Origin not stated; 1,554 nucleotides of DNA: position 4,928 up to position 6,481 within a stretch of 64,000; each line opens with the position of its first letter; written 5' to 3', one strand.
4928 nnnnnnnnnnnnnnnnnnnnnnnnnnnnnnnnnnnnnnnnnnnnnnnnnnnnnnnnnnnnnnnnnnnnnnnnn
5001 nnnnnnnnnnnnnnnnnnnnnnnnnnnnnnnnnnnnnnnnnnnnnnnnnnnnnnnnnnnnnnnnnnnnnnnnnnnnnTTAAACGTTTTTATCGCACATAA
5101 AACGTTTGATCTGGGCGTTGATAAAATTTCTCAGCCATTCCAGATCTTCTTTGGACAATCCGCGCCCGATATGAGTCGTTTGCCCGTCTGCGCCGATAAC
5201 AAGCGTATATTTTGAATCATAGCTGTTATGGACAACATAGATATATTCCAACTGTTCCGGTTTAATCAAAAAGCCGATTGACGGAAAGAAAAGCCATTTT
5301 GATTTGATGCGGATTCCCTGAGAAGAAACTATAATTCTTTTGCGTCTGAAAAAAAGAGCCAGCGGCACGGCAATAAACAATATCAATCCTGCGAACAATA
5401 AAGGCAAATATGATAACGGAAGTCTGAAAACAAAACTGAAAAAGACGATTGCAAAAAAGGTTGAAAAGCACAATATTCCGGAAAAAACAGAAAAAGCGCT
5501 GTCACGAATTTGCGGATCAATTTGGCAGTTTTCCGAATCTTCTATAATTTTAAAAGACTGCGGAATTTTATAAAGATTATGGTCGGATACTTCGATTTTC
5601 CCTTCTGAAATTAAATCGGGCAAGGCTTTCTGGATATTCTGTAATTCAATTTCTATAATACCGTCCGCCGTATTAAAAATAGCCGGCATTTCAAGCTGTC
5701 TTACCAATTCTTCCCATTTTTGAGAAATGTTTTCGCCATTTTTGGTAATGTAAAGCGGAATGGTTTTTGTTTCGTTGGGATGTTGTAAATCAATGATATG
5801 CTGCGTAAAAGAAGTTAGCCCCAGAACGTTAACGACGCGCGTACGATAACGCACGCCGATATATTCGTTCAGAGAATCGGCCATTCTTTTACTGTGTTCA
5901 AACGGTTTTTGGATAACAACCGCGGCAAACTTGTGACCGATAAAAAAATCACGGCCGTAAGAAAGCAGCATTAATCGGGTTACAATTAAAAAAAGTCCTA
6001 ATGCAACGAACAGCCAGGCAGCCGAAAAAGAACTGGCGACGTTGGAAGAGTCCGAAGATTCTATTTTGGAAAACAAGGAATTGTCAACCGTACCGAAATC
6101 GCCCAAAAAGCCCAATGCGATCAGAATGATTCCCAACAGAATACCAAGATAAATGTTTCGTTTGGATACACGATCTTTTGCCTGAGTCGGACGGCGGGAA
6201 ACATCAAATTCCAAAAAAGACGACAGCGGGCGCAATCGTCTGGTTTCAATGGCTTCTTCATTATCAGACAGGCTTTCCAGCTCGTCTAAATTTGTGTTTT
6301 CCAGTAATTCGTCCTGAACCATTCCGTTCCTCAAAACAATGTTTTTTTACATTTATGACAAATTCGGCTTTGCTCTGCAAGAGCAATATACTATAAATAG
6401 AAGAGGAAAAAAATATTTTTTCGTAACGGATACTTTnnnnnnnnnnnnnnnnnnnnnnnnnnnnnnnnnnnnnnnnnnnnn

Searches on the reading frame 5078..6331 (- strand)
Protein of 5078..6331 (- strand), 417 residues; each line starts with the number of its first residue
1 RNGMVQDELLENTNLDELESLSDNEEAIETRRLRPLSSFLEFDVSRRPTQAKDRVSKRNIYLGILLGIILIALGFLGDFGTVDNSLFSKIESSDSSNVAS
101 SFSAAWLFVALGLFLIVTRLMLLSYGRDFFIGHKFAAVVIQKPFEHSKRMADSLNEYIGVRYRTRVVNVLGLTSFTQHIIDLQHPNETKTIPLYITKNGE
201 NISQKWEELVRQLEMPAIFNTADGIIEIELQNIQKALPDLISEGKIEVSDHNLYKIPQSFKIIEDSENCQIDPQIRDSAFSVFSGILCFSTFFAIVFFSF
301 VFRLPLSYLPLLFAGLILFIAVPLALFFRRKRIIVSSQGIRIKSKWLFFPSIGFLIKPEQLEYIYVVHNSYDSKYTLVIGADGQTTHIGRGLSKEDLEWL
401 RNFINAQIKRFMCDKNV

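Call 18: search_protein_families(library=pfam, proteins=[window:5078-6331:-], max_evalue=0.001)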
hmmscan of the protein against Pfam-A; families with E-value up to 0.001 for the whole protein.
window:5078-6331:- (417 aa): 1 family
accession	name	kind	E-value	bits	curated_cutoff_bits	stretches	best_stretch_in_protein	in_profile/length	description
PF20990.2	DUF2207_C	-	1.9e-05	24.9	33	0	279-349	137-206/247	Predicted membrane protein (DUF2207) C-terminal domain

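Call 25: find_homologous_proteins(query=window:5078-6331:-)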
Query window:5078-6331:- (417 aa): 52 proteins with E <= 0.001 among 8000 candidates.
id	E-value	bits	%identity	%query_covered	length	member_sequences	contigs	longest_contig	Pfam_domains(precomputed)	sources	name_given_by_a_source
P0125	1.1e-268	909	100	99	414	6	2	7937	-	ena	-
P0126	8.4e-254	860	93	99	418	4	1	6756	-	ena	-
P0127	6.3e-240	814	88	99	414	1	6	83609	-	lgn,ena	-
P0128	4.8e-238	808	87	99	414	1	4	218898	-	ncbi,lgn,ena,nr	ncbi:MAG: hypothetical protein IJ752_02530 [Alphaproteobacteria bacterium]|nr:hypothetical protein [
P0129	2.5e-233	792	85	99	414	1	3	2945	-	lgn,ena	-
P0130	1.2e-232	790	86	99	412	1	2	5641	-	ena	-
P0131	3.2e-232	789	84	99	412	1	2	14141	-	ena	-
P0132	1.1e-229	780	83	99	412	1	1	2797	-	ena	-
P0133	5.2e-228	775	83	99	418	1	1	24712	-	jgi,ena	-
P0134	3.7e-226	769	82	99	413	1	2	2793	-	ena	-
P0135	1.6e-223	760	81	98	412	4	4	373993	-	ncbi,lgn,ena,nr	ncbi:MAG: hypothetical protein J5787_08685 [Alphaproteobacteria bacterium]|nr:hypothetical protein [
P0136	2.0e-221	753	81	99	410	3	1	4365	-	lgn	-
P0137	1.3e-220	750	80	99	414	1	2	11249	-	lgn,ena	-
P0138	1.3e-220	750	80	99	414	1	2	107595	-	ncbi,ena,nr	ncbi:MAG: hypothetical protein IKR09_05435 [Alphaproteobacteria bacterium]|nr:hypothetical protein [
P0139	1.7e-220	750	81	99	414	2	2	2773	-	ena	-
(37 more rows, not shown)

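Call 53: predict_structure(alignment_id=A3)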
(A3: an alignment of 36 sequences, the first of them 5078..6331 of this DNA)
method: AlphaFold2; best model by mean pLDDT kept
length: 417 residues; sequences in the alignment: 36
mean_pLDDT: 72.9   pTM: 0.61
mean pLDDT of the five models: 72.9, 72.4, 69.6, 69.6, 69.4
residues with pLDDT >= 90: 64; 70-90: 218; 50-70: 67; < 50: 68
segments of 3 or more residues with pLDDT < 50: 1-30, 80-100, 132-135, 141-146
pLDDT, mean of each block of 10 residues (from residue 1): 27 32 41 57 58 69 87 71 41 38 73 85 60 48 51 79 78 74 81 82 90 89 86 89 87 86 90 76 72 76 75 78 77 92 77 85 87 84 84 91 93 68
secondary structure, 60 per line:
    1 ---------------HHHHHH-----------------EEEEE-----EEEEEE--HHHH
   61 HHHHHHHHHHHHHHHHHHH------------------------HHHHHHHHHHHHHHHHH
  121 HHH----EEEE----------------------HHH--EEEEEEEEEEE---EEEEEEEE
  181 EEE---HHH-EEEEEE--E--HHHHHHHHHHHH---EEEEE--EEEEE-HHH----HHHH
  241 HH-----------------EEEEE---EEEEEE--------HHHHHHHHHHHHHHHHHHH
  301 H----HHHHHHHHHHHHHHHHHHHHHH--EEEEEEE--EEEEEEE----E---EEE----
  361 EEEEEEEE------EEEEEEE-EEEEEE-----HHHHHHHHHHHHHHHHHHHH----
elements in order: H16-21 E39-43 E49-54 H57-79 H104-123 E128-131 E159-169 E173-183 E191-196 H202-213 E217-221 E224-228 H237-242 E260-264 E268-273 H282-301 H306-327 E330-336 E339-345 E354-356 E361-368 E375-381 E383-388 H394-413
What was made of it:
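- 5078..6322 (-): Divergently transcribed 414-aa membrane protein with no family. It has a disordered acidic N-terminus, 4 TM helices, a beta-rich domain and a C-terminal PH-like domain. It is a conserved neighbour and a candidate partner. AF2 gives pLDDT 73 (call 53).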

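Call 56: fold_search(model_id=the predicted structure, library=pdb)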
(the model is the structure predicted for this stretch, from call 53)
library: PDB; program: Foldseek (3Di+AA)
matches with E <= 10: 369; with E <= 0.001: 0
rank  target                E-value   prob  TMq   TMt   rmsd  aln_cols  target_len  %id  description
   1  8kei_D                2.4e-03  1.00  0.22  0.48   7.1       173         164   11  Cryo-EM structure of NADPH oxidase 2 in complex with p22phox and EROS (released 2024-05-22)
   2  4wj7_A                7.3e-02  0.93  0.16  0.41   4.2        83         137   13  CCM2 PTB domain in complex with KRIT1 NPxY/F3 (released 2014-12-24)
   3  1p3r_A                1.1e-01  0.63  0.14  0.29   5.5        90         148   21  Crystal structure of the phosphotyrosin binding domain(PTB) of mouse Disabled 1(Dab1) (released 2003-08-05)
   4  1p3r_C                1.2e-01  0.66  0.14  0.30   5.7        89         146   20  Crystal structure of the phosphotyrosin binding domain(PTB) of mouse Disabled 1(Dab1) (released 2003-08-05)
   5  1p3r_B                1.2e-01  0.66  0.14  0.30   5.7        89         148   20  Crystal structure of the phosphotyrosin binding domain(PTB) of mouse Disabled 1(Dab1) (released 2003-08-05)
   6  3u12_A                1.3e-01  0.90  0.16  0.50   4.2        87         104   13  The pleckstrin homology (PH) domain of USP37 (released 2011-11-09)
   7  7lc1_B                1.5e-01  0.85  0.15  0.26   5.3        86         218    9  Crystal Structure of KRAS4b (GMPPNP-bound) in complex with the RBD-PH domains of SIN1 (released 2021-08-04)
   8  4dx9_g                1.5e-01  0.89  0.16  0.44   4.1        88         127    9  ICAP1 in complex with integrin beta 1 cytoplasmic tail (released 2013-01-09)
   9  3voq_B                1.6e-01  0.66  0.15  0.41   5.5        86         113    9  Crystal structure of the pleckstrin homology domain of human Sin1, a TORC2 subunit (released 2012-04-11)
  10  4wj7_B                1.7e-01  0.82  0.15  0.40   4.3        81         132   14  CCM2 PTB domain in complex with KRIT1 NPxY/F3 (released 2014-12-24)
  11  7lc1_D                2.0e-01  0.57  0.15  0.26   7.0        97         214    8  Crystal Structure of KRAS4b (GMPPNP-bound) in complex with the RBD-PH domains of SIN1 (released 2021-08-04)
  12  5njk_B                2.1e-01  0.35  0.13  0.30   5.2        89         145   11  PTB domain of human Numb isoform-1 (released 2017-12-13)
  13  9pvg_C                2.4e-01  0.93  0.17  0.45   3.0        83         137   14  Co-crystal structure of two CCM2 PTB domains bound to a KRIT1 peptide encompassing NPxF2 and NPxF3 (released 2026-01-28)
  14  4wj7_D                2.4e-01  0.90  0.16  0.46   3.4        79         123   14  CCM2 PTB domain in complex with KRIT1 NPxY/F3 (released 2014-12-24)
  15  4wj7_C                2.5e-01  0.90  0.16  0.45   3.9        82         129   13  CCM2 PTB domain in complex with KRIT1 NPxY/F3 (released 2014-12-24)
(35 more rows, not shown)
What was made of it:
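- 5078..6322 (-): Fold matches are weak: EROS and PTB/PH domains (call 56).
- PTB and PH-superfold domains bind extended or proline-rich peptides (call 56 for the matches; the binding mode is general knowledge).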

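Call 62: search_protein_families(library=ncbifam, proteins=[window:5078-6322:-], max_evalue=0.01)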
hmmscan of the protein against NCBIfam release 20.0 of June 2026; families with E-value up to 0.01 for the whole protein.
window:5078-6322:- (414 aa): 0 families
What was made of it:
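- On C-terminal sorting signals (PEP-CTERM, GlyGly-CTERM, LPXTG and similar): No such NCBIfam model matched (call 62).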
